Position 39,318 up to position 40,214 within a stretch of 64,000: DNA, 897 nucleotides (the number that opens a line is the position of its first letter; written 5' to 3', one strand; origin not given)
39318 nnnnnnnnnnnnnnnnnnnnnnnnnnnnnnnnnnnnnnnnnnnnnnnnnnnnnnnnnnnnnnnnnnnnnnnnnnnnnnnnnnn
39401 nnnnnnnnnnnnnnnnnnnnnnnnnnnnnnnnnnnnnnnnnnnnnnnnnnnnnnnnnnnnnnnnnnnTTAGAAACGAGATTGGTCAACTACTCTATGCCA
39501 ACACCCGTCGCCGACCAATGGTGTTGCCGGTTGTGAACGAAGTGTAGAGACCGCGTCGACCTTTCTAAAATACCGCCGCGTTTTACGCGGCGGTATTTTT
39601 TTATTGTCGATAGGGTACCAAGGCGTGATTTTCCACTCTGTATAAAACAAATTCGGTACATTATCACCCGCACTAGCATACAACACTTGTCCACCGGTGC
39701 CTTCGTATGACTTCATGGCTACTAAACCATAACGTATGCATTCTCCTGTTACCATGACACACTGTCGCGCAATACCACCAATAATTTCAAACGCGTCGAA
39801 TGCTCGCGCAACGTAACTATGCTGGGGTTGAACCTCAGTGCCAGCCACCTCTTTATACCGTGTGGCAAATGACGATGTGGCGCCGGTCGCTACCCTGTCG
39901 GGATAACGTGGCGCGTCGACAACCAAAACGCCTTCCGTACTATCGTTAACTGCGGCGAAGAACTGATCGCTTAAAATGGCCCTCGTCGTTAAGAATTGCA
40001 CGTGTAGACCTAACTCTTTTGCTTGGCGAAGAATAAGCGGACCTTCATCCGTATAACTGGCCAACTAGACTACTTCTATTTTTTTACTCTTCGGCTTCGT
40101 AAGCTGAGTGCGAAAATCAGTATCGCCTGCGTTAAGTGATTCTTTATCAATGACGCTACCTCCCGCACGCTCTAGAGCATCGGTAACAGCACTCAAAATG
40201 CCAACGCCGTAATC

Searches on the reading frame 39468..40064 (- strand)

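Call 9: search_protein_families(library=pfam, proteins=[window:39468-40064:-], max_evalue=0.001)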
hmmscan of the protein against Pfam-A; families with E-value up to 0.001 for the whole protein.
window:39468-40064:- (198 aa): 1 family
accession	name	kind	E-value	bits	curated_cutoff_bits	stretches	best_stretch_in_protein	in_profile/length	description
PF13458.12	Peripla_BP_6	-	2.6e-08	34.3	31.7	1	2-143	197-337/343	Periplasmic binding protein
